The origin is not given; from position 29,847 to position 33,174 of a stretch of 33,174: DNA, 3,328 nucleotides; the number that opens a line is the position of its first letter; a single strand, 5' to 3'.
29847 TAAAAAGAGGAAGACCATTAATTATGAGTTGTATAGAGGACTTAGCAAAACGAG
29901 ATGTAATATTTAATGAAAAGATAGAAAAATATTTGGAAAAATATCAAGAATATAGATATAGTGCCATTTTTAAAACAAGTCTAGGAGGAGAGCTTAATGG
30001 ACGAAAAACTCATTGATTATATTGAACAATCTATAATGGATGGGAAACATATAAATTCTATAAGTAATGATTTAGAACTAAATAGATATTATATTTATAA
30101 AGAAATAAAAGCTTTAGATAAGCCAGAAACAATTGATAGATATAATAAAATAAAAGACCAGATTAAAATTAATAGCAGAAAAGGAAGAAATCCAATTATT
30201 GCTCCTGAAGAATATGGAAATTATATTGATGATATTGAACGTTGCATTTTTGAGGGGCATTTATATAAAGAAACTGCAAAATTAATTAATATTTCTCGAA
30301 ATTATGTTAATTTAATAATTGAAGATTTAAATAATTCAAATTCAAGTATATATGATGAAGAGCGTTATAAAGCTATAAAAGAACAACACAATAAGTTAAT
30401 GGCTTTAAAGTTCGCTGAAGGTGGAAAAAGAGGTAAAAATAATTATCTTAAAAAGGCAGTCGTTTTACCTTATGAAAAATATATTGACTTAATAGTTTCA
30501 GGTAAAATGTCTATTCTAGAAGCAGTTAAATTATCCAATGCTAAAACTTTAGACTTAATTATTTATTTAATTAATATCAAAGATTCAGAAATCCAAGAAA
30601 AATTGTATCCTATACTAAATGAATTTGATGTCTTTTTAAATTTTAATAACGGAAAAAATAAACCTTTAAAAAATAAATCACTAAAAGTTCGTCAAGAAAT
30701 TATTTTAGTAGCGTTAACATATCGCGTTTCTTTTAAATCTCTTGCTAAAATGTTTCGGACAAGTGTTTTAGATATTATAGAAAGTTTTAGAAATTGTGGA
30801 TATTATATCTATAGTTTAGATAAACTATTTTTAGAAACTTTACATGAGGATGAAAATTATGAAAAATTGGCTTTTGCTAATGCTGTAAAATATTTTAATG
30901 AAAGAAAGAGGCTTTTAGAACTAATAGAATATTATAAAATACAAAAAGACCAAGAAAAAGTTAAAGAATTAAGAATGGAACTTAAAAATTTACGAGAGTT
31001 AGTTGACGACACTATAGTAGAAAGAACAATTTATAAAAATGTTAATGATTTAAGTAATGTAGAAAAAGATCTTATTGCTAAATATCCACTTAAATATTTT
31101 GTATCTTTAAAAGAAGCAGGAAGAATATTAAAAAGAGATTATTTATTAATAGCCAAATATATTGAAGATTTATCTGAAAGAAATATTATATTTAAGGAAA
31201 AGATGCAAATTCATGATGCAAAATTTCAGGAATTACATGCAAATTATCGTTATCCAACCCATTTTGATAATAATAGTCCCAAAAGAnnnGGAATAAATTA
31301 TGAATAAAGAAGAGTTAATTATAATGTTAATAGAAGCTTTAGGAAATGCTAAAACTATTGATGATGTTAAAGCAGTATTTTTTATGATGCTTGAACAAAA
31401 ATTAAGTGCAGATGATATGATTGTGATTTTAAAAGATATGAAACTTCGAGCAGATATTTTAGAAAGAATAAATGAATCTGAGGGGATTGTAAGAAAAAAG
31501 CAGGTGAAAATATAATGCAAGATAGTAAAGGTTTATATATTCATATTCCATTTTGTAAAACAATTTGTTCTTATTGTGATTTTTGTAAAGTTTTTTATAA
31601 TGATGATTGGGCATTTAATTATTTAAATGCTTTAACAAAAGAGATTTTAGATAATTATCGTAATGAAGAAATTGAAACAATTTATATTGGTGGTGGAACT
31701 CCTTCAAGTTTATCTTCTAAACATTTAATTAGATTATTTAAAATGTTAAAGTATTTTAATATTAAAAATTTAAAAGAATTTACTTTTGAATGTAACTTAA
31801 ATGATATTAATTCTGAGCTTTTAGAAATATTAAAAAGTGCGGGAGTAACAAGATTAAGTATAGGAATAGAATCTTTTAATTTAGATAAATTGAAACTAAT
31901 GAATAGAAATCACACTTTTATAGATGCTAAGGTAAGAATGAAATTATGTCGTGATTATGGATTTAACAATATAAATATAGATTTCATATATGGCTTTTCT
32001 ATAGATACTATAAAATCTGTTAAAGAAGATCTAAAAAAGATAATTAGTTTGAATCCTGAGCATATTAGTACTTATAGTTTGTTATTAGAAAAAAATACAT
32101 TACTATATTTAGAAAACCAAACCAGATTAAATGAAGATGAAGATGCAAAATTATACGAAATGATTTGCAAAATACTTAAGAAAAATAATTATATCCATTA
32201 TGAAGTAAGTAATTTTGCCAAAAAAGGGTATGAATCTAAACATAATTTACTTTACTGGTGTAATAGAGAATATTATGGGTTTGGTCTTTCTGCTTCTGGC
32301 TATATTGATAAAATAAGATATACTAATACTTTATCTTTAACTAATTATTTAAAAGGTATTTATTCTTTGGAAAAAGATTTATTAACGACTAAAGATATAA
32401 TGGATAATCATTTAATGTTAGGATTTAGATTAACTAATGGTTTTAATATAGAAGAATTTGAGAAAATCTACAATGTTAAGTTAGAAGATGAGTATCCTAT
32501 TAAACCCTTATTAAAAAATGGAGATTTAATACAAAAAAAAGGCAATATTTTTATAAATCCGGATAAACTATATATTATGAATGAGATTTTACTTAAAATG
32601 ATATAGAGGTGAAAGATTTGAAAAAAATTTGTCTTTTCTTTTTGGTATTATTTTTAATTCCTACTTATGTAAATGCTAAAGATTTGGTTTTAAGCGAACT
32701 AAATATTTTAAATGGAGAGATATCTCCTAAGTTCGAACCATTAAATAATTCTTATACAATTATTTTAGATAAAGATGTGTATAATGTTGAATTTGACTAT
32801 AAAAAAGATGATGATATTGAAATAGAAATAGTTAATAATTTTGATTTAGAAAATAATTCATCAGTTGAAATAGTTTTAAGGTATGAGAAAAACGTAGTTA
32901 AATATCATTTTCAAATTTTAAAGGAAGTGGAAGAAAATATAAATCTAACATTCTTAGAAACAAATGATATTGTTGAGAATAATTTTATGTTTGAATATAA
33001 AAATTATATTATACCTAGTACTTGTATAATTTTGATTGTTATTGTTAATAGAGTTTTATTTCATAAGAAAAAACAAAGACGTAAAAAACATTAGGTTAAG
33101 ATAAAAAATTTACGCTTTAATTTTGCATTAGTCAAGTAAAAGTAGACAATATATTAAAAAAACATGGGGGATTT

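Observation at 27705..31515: Tandem array of three paralogous multi-HTH-like genes of unknown function inserted between lepA and hemW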

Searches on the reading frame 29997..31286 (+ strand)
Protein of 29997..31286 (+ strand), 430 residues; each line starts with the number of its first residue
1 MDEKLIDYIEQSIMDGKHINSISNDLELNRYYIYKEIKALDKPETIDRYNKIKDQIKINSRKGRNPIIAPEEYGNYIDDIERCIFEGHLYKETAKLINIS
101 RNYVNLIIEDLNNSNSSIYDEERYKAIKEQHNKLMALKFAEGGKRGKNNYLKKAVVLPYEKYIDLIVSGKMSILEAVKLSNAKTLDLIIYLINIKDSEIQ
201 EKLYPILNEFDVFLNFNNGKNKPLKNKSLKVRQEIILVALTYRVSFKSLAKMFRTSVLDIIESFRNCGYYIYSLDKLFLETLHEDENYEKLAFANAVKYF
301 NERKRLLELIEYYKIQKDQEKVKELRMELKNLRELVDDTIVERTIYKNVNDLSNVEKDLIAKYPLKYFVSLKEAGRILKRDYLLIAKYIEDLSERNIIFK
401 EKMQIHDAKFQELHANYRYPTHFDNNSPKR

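Call 7: search_protein_families(library=pfam, max_evalue=1, proteins=[window:29997-31286:+])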
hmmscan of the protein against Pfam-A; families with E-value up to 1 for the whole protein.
window:29997-31286:+ (430 aa): 1 family
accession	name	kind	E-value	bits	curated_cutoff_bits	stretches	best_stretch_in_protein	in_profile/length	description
PF04518.17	Effector_1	-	0.0087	15.7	23.8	1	233-337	126-227/371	Effector from type III secretion system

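Call 8: search_protein_families(library=phrogs, max_evalue=1, proteins=[window:29997-31286:+])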
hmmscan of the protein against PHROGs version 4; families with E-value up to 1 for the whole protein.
window:29997-31286:+ (430 aa): 1 family
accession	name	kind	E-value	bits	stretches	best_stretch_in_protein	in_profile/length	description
phrog_11214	-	unknown function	0.026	15.5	1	352-417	49-117/123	-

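Call 9: search_protein_families(library=ncbifam, max_evalue=1, proteins=[window:29997-31286:+])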
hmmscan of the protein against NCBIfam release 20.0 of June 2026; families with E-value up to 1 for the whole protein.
window:29997-31286:+ (430 aa): 1 family
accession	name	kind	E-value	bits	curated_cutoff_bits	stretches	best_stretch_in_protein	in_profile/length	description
NF047364.1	redox_TF_RrpB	exception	0.013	15.7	175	1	299-351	26-76/105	MarR family transcription factor RrpB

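Call 38: search_protein_families(library=padloc, proteins=[window:29997-31286:+], max_evalue=0.1)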
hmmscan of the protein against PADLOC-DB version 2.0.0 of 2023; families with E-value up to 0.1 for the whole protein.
window:29997-31286:+ (430 aa): 0 families

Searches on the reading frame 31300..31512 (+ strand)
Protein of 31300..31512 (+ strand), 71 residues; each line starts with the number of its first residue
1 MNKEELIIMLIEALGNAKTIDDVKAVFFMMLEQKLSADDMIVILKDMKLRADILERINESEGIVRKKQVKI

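Call 7: search_protein_families(library=pfam, max_evalue=1, proteins=[window:31300-31512:+])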
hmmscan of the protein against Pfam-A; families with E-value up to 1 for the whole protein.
window:31300-31512:+ (71 aa): 0 families

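Call 8: search_protein_families(library=phrogs, max_evalue=1, proteins=[window:31300-31512:+])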
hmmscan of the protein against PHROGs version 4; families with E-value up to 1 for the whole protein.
window:31300-31512:+ (71 aa): 1 family
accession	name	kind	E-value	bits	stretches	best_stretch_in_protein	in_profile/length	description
phrog_30207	-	unknown function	0.22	12.6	1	18-66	62-111/114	-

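Call 9: search_protein_families(library=ncbifam, max_evalue=1, proteins=[window:31300-31512:+])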
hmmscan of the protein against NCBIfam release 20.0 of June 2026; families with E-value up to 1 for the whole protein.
window:31300-31512:+ (71 aa): 5 families
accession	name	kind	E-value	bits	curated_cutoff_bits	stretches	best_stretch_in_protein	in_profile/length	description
TIGR01489.1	DKMTPPase-SF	subfamily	0.005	16.9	81.55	1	3-58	27-82/188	MtnX-like HAD-IB family phosphatase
TIGR00756.2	PPR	repeat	0.0092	16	20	1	9-38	5-34/35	pentatricopeptide repeat protein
NF010252.0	PRK13698.1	equivalog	0.023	13.6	274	1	2-60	253-314/323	ParB/RepB/Spo0J family plasmid partition protein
NF004927.0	PRK06286.1-2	equivalog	0.048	14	138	1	7-49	16-57/87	putative monovalent cation/H+ antiporter subunit G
TIGR01209.1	TIGR01209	hypoth_equivalog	0.091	11.5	136.9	1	6-65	292-350/375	RNA ligase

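Call 38: search_protein_families(library=padloc, proteins=[window:31300-31512:+], max_evalue=0.1)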
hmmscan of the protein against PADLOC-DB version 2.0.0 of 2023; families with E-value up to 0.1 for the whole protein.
window:31300-31512:+ (71 aa): 0 families

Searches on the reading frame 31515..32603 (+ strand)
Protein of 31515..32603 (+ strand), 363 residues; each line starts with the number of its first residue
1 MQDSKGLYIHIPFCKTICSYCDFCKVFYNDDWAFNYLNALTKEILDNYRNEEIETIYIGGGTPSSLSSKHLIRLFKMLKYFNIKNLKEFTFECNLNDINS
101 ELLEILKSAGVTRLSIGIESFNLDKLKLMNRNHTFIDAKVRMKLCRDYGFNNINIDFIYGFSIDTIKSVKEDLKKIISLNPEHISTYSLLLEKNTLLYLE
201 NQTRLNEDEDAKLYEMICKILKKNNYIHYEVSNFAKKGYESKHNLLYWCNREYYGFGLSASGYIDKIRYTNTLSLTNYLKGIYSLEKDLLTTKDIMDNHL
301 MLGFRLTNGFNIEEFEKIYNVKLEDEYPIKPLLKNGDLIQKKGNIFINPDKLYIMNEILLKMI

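Call 7: search_protein_families(library=pfam, max_evalue=1, proteins=[window:31515-32603:+])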
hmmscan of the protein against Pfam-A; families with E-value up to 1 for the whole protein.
window:31515-32603:+ (363 aa): 3 families
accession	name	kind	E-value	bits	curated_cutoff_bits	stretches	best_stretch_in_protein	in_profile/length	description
PF04055.27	Radical_SAM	-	1.2e-23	84.6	29.5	1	8-175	1-165/166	Radical SAM superfamily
PF06969.22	HemN_C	-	0.00023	21.6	24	1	290-346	1-59/67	HemN C-terminal domain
PF13353.11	Fer4_12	-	0.0058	17.4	22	1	13-107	14-107/137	4Fe-4S single cluster domain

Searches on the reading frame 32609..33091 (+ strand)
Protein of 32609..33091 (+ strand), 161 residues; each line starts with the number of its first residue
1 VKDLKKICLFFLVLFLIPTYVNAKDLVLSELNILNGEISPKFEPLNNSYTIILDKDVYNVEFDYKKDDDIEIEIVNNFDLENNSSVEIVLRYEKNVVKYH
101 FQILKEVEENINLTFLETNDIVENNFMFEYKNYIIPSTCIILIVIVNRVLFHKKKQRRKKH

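Call 7: search_protein_families(library=pfam, max_evalue=1, proteins=[window:32609-33091:+])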
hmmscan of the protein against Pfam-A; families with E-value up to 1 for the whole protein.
window:32609-33091:+ (161 aa): 2 families
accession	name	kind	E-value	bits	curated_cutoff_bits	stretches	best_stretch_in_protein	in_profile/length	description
PF12733.13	Cadherin-like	-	0.046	14.6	24.2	1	39-98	7-68/89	Cadherin-like beta sandwich domain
PF17259.7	DUF5325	-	0.43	10.9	25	0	137-160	35-58/61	Family of unknown function (DUF5325)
